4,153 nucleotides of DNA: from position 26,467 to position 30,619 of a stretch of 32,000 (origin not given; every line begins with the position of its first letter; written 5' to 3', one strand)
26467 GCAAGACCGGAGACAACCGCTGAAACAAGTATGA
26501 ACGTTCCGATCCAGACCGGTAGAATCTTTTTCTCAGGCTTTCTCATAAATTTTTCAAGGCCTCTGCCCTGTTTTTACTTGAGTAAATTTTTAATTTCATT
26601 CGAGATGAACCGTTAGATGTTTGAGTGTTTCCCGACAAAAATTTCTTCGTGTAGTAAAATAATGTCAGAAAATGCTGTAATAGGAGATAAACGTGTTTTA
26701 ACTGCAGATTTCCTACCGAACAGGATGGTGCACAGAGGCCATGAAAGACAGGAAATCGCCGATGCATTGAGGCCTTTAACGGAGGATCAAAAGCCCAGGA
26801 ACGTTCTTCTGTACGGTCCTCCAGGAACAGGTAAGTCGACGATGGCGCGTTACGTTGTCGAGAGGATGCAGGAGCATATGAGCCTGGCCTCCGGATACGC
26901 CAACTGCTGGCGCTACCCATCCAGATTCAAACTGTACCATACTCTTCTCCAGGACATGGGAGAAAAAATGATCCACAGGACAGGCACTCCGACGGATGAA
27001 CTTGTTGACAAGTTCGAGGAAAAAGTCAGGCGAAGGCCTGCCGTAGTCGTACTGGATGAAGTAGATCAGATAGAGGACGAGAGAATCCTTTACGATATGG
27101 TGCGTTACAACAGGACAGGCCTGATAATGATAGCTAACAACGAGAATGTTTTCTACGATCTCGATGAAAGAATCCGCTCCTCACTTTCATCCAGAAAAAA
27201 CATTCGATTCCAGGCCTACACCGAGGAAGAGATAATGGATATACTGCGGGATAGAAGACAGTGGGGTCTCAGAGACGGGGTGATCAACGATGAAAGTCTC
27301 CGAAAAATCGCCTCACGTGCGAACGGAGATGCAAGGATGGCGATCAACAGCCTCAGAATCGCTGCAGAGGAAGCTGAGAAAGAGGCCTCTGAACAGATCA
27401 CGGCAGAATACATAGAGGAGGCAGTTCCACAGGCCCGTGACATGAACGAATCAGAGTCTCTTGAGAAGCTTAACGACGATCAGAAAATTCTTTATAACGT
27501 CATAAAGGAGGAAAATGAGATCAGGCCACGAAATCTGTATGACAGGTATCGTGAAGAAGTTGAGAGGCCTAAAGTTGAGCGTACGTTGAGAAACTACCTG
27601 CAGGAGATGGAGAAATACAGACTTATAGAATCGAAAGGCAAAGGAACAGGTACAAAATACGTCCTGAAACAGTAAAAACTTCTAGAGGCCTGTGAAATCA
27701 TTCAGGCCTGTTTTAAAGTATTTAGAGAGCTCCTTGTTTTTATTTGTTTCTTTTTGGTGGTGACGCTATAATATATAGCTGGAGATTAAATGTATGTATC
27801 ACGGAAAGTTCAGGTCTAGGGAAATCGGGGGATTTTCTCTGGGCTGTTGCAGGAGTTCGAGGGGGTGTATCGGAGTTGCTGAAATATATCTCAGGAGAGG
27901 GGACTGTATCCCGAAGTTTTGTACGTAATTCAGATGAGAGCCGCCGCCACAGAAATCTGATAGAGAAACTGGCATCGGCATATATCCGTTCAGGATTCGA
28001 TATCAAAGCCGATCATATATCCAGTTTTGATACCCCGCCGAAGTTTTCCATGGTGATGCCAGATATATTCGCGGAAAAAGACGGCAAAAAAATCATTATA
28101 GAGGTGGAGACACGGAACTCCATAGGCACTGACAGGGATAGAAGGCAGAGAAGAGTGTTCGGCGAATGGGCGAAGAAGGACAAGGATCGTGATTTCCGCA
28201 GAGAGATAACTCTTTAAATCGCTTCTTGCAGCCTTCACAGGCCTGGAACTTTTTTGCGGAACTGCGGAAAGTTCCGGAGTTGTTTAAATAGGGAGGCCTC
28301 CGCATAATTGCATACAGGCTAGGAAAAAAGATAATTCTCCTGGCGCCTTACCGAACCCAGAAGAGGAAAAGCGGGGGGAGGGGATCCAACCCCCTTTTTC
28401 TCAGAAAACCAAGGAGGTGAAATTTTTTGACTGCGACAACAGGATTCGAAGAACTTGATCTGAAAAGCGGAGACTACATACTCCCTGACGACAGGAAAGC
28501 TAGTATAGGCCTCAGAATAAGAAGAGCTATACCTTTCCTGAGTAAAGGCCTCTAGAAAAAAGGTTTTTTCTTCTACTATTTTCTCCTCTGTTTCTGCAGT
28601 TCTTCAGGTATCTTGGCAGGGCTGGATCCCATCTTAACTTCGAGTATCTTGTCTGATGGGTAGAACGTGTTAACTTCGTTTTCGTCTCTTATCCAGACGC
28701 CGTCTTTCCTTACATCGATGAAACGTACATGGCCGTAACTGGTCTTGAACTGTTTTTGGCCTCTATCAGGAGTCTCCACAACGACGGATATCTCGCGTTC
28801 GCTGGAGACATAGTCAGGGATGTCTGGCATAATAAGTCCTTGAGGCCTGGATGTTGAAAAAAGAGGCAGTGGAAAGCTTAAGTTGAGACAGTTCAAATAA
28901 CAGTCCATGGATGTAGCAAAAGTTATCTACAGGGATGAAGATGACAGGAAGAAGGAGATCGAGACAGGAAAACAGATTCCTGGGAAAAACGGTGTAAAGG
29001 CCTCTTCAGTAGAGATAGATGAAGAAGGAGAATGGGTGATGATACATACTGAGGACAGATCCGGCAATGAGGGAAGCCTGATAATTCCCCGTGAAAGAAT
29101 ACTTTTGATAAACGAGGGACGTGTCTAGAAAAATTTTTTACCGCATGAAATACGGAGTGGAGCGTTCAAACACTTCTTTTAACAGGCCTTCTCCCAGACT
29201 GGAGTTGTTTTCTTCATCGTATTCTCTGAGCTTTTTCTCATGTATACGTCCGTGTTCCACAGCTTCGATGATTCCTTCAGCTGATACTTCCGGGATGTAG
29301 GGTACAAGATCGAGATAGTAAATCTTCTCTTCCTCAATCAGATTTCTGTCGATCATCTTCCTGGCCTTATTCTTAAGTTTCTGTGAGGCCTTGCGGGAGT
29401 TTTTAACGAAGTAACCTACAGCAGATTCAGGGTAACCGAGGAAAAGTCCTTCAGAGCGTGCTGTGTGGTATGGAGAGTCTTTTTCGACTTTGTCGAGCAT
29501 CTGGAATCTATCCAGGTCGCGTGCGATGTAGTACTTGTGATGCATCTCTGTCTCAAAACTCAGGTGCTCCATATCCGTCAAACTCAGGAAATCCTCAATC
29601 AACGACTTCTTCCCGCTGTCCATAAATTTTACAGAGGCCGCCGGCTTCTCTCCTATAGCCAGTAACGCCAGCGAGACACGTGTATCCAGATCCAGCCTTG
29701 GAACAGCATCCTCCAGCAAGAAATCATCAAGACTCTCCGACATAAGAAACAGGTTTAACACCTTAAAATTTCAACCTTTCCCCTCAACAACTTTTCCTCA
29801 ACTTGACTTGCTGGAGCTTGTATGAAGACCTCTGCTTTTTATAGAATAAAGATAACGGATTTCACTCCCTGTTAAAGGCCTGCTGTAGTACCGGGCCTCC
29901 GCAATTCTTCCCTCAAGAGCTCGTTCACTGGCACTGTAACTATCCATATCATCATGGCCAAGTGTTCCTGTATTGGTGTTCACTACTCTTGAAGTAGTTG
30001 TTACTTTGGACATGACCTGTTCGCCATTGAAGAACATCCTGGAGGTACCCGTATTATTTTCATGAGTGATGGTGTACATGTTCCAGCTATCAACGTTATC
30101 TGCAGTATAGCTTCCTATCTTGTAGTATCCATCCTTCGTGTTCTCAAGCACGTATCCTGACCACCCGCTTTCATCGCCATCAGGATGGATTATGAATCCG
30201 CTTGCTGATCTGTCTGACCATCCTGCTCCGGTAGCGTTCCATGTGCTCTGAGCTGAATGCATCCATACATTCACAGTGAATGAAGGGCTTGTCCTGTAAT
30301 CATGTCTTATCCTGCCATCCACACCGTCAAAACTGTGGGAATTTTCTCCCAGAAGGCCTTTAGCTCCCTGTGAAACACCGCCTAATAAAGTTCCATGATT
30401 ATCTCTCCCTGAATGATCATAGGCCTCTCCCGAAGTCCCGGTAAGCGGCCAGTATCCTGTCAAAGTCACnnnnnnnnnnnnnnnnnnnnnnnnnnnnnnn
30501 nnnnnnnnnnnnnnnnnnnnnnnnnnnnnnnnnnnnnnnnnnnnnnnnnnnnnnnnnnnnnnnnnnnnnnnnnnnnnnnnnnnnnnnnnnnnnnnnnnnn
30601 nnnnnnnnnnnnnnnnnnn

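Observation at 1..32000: Extreme over-representation of the palindrome AGGCCT in all frames and in most intergenic spacers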

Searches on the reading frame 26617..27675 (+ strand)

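Call 6: search_protein_families(library=pfam, proteins=[window:26617-27675:+])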
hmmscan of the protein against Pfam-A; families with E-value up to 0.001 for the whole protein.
window:26617-27675:+ (352 aa): 19 families
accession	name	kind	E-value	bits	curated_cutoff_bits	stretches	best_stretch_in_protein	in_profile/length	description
PF22703.2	Cdc6_lid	-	7.6e-15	55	27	1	208-269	2-66/68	Cdc6 AAA+ ATPase-type lid domain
PF13401.12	AAA_22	-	5.7e-13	49.8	27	1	59-159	4-102/130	AAA domain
PF13191.12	AAA_16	-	9.8e-13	49.4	32.6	1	37-154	2-146/167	AAA ATPase domain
PF00004.35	AAA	-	4e-10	40.7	21.2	1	63-156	1-73/131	ATPase family associated with various cellular activities (AAA)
PF24883.2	NPHP3_N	-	9.5e-08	32.8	24.8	1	56-135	18-96/164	Nephrocystin 3, N-terminal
PF16193.11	AAA_assoc_2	-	1.1e-07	32.4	34.3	1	223-273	7-58/81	AAA C-terminal domain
PF00910.28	RNA_helicase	-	2.2e-06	28.6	21.5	1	63-162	1-75/105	RNA helicase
PF25199.1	nSTAND_NTPase5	-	5.2e-06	26.8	34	1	45-178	26-136/145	Novel STAND NTPase 5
PF00931.28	NB-ARC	-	5.2e-06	26.3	23.5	1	50-154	8-114/248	NB-ARC domain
PF07728.20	AAA_5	-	5.8e-06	26.8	22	1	62-155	1-81/139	AAA domain (dynein-related subfamily)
PF01637.24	ATPase_2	-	8.4e-06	26.2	33.2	1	50-153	10-123/225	ATPase domain predominantly from Archaea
PF05673.19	DUF815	-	3.8e-05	23.4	23.8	1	39-87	32-80/249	Protein of unknown function (DUF815)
PF13238.12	AAA_18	-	0.00014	22.8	29.4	1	63-175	1-101/128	AAA domain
PF13245.12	AAA_19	-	0.00015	22.4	25.1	1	59-162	10-114/134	AAA domain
PF05496.18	RuvB_N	-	0.00019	21.6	27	1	59-93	32-66/159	Holliday junction DNA helicase RuvB P-loop domain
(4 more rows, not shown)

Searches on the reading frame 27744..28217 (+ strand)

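Call 13: search_protein_families(library=pfam, proteins=[window:27744-28217:+], max_evalue=0.01)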
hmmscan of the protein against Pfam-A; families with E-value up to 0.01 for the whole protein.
window:27744-28217:+ (157 aa): 1 family
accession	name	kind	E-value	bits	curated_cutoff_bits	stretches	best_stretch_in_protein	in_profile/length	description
PF18743.7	AHJR-like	-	1.7e-06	28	26.1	1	65-130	5-69/123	REase_AHJR-like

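Call 63: search_protein_families(library=padloc, proteins=[window:27744-28217:+], max_evalue=0.001)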
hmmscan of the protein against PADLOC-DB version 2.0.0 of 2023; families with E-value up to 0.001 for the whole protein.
window:27744-28217:+ (157 aa): 0 families

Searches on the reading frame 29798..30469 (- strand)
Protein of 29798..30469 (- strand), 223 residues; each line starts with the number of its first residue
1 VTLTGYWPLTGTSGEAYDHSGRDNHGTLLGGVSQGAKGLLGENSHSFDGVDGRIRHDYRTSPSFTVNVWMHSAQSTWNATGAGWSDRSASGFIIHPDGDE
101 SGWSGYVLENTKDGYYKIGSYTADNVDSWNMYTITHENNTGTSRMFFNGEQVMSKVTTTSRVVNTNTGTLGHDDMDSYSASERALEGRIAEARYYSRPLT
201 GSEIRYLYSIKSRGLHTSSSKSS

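Call 14: search_protein_families(library=pfam, proteins=[window:29798-30469:-], max_evalue=0.01)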
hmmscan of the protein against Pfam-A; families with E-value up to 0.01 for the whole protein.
window:29798-30469:- (223 aa): 1 family
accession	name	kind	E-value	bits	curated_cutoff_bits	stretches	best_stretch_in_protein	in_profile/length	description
PF13385.13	Laminin_G_3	-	1.2e-12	48.6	27.6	1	60-204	15-150/151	Concanavalin A-like lectin/glucanases superfamily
